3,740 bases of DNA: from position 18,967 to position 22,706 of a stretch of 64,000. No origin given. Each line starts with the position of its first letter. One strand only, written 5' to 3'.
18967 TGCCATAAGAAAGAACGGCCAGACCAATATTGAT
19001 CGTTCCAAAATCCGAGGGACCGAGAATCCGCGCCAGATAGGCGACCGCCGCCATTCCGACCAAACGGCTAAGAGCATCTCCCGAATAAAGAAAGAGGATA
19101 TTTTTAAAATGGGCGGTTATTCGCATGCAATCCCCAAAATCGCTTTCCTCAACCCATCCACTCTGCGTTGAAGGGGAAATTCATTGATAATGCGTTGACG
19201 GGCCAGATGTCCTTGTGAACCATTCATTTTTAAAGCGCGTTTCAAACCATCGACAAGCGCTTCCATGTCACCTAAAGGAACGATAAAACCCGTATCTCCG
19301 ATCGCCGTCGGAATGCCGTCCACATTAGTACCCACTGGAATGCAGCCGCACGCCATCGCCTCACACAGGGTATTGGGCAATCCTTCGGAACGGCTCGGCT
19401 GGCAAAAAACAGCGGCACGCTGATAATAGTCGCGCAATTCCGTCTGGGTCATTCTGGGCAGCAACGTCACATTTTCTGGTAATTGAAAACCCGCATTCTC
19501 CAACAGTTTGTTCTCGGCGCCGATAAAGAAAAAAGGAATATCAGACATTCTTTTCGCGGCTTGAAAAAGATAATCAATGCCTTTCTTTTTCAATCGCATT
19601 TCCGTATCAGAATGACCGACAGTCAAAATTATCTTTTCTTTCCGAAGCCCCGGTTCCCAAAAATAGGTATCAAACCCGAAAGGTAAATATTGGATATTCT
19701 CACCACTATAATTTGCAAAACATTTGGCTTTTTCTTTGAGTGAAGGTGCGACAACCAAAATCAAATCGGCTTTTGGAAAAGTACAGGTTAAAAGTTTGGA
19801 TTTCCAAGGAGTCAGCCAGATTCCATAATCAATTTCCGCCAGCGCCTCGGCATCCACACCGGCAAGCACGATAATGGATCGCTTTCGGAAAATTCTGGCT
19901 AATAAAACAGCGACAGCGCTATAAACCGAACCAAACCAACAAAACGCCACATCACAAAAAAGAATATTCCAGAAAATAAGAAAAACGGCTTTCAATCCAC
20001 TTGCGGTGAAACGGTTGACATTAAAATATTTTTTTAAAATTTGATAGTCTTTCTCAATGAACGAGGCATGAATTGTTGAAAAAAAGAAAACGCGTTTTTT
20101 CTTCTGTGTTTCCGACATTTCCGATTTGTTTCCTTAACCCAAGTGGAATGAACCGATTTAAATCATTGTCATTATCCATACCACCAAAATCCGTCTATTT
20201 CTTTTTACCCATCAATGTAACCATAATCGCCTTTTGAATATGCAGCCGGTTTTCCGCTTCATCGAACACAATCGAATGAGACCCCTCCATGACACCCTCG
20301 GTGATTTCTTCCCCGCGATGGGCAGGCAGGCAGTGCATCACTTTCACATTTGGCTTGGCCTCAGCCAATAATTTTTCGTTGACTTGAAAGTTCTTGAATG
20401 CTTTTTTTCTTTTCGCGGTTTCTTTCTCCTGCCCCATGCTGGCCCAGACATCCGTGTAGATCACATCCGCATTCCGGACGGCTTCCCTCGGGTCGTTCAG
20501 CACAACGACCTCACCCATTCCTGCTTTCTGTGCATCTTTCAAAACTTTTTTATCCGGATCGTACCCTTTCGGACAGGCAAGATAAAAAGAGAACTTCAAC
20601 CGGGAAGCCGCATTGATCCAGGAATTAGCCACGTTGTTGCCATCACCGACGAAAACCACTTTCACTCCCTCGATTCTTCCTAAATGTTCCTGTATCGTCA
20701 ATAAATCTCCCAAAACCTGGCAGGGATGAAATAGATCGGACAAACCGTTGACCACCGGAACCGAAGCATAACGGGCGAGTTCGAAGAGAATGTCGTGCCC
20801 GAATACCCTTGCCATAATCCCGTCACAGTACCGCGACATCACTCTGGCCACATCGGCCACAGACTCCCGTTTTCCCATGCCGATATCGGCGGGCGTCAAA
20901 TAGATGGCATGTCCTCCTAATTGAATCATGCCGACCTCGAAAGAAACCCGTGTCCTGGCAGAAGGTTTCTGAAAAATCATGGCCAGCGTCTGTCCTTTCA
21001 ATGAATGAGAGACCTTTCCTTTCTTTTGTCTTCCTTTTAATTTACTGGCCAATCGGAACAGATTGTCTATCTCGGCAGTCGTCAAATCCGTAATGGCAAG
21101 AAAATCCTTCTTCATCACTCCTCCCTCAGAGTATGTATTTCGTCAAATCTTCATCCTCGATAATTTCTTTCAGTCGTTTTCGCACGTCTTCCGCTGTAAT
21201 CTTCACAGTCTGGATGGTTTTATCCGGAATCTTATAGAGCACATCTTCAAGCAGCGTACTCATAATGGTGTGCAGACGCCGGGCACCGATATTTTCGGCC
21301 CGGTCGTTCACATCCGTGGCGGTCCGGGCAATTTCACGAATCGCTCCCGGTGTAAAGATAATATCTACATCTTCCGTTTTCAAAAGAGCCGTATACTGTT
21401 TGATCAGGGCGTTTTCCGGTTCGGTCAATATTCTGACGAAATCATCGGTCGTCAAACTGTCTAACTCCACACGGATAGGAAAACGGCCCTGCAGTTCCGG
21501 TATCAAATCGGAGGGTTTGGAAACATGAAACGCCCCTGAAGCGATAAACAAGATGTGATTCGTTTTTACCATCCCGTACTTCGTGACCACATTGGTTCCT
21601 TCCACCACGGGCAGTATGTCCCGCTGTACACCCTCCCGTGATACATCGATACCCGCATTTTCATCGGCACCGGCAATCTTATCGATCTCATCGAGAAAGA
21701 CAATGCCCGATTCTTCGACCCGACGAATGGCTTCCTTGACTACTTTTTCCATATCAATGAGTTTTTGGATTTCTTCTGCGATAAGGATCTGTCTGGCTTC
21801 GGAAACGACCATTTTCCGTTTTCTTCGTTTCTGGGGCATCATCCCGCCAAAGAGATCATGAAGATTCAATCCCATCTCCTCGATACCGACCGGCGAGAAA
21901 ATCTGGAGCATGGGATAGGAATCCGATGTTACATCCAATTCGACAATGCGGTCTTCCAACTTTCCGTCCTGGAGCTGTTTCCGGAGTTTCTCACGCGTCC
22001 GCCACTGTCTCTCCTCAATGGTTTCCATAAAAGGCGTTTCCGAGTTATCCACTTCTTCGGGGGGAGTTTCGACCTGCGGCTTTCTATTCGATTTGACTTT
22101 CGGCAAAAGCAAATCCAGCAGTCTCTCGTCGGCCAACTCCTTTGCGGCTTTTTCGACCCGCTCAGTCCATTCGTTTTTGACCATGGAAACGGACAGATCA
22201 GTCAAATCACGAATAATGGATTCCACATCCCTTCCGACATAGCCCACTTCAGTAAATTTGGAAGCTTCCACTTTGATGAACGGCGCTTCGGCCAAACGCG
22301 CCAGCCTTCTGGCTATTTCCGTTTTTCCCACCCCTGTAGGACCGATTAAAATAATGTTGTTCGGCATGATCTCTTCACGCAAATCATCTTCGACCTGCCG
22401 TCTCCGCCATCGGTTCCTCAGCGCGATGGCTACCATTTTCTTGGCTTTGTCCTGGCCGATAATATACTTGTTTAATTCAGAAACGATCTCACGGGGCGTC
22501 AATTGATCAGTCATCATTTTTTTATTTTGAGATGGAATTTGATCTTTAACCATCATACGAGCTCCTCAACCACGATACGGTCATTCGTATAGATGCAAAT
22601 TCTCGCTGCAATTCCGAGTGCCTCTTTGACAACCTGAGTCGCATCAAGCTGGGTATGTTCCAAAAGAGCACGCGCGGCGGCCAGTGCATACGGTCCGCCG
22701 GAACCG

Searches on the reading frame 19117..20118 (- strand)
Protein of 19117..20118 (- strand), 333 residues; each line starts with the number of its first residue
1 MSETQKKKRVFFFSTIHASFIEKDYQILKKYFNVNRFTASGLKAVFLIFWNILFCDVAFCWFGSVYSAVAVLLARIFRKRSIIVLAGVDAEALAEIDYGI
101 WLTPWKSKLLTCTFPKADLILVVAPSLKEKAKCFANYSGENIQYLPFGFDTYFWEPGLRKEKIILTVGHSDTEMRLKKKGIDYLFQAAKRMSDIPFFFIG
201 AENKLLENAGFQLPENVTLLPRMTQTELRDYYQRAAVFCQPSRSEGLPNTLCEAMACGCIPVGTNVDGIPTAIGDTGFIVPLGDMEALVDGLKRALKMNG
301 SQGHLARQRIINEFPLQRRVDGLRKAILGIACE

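Call 30: search_protein_families(library=pfam, proteins=[window:19117-20118:-], max_evalue=0.0001)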
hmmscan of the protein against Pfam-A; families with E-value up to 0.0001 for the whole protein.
window:19117-20118:- (333 aa): 3 families
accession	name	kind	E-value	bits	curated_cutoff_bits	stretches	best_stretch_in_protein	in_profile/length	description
PF13692.12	Glyco_trans_1_4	-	1.2e-25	90.9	27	1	162-297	2-141/142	Glycosyl transferases group 1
PF00534.26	Glycos_transf_1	-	2.1e-24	86.4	26.4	1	158-302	11-162/172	Glycosyl transferases group 1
PF13524.12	Glyco_trans_1_2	-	9.2e-05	22.9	25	0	184-321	5-140/144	Glycosyl transferase-like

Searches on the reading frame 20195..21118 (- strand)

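Call 30: search_protein_families(library=pfam, proteins=[window:20195-21118:-], max_evalue=0.0001)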
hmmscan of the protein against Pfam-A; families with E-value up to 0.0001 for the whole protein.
window:20195-21118:- (307 aa): 2 families
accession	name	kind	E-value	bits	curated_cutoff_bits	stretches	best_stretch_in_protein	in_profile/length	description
PF00185.30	OTCace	-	1.7e-61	207.3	29.4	1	150-301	1-156/157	Aspartate/ornithine carbamoyltransferase, Asp/Orn binding domain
PF02729.26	OTCace_N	-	1e-50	172.1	29.9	1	4-144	1-148/148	Aspartate/ornithine carbamoyltransferase, carbamoyl-P binding domain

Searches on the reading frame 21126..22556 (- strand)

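Call 30: search_protein_families(library=pfam, proteins=[window:21126-22556:-], max_evalue=0.0001)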
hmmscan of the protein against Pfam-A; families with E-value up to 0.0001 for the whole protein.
window:21126-22556:- (476 aa): 6 families
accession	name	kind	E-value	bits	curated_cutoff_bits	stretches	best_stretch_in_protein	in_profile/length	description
PF07724.20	AAA_2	-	1.8e-34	119.6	27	1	243-362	28-166/166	AAA domain (Cdc48 subfamily)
PF00004.35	AAA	-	1.2e-16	61.7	21.2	2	266-366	39-130/131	ATPase family associated with various cellular activities (AAA)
PF07728.20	AAA_5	-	1.2e-08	35.5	22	1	67-103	1-38/139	AAA domain (dynein-related subfamily)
PF13401.12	AAA_22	-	9.5e-08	32.9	27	1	67-116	7-59/130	AAA domain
PF13191.12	AAA_16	-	1.2e-06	29.6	32.6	1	64-157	23-104/167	AAA ATPase domain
PF00493.29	MCM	-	2.9e-05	23.7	23.3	0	12-96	6-89/224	MCM P-loop domain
